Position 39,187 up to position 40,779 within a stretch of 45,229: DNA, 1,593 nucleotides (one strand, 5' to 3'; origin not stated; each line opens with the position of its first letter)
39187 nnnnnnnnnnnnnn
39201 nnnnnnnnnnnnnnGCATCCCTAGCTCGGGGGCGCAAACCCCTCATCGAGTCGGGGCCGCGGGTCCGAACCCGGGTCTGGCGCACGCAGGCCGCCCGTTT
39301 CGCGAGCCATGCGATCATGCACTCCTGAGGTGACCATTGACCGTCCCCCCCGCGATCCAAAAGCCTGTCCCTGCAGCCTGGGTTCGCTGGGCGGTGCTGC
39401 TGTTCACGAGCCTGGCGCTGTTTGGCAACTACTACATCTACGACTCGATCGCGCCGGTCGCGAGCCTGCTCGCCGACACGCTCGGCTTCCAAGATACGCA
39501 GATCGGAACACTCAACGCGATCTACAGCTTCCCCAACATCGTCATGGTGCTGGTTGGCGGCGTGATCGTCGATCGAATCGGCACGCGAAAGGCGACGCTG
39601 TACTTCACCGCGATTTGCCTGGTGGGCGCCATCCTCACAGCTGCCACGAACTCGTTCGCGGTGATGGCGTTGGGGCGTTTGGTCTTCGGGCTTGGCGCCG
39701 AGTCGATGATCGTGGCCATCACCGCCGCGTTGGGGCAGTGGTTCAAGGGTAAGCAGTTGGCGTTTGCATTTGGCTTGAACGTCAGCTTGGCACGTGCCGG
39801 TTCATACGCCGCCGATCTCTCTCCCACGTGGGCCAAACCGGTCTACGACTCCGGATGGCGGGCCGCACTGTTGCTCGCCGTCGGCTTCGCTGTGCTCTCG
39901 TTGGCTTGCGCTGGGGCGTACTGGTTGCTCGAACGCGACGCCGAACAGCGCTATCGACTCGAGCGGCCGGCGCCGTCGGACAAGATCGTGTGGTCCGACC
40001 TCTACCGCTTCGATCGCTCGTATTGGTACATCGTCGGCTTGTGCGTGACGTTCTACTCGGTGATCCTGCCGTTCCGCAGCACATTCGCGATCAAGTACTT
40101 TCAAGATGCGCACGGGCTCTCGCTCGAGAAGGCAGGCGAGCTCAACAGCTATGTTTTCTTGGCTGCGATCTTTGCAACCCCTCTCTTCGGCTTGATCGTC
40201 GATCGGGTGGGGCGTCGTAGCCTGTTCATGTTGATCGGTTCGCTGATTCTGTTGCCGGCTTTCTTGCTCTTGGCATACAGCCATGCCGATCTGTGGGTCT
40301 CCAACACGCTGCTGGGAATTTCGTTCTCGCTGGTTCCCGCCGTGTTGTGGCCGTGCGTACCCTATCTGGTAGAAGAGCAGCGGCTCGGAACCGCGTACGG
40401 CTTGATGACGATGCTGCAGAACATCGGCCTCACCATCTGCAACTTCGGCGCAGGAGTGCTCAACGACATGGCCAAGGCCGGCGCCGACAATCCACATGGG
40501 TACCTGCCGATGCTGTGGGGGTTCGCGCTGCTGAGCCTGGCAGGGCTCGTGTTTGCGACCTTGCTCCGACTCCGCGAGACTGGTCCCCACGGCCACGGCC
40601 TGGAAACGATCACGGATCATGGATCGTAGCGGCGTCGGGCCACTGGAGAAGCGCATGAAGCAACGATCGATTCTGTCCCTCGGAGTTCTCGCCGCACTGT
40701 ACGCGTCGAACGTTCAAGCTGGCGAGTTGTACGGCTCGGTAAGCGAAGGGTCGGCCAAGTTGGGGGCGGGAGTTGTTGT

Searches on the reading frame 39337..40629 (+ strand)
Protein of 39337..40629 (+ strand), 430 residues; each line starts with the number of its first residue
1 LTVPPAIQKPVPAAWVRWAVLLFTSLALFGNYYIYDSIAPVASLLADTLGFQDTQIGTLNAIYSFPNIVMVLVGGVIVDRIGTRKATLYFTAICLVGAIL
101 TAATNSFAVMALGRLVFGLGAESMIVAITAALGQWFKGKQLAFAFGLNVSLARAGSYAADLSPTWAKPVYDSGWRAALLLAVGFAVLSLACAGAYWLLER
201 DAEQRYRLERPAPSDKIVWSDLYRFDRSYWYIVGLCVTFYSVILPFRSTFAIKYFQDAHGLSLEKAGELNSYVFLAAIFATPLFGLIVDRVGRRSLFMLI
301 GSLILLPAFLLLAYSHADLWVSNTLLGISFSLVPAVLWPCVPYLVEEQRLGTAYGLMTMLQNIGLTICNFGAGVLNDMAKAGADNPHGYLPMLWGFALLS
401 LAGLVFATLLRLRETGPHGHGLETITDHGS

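Call 18: search_protein_families(library=pfam, proteins=[window:39337-40629:+], max_evalue=0.01)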
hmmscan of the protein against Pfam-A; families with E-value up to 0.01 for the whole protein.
window:39337-40629:+ (430 aa): 5 families
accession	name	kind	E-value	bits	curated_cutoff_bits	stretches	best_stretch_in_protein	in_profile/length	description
PF07690.21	MFS_1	-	1.6e-51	175.7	33.4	2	25-365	2-343/347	Major Facilitator Superfamily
PF12832.13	MFS_1_like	-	5.5e-10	39.3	25.2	2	250-383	21-156/373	MFS_1 like family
PF01306.25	LacY_symp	-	9e-10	38.3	24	2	225-378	4-164/413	LacY proton/sugar symporter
PF00083.30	Sugar_tr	-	8.9e-08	31.9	22.3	1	52-187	44-183/452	Sugar (and other) transporter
PF13347.12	MFS_2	-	5.5e-07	28.9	27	2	250-410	19-192/427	MFS/sugar transport protein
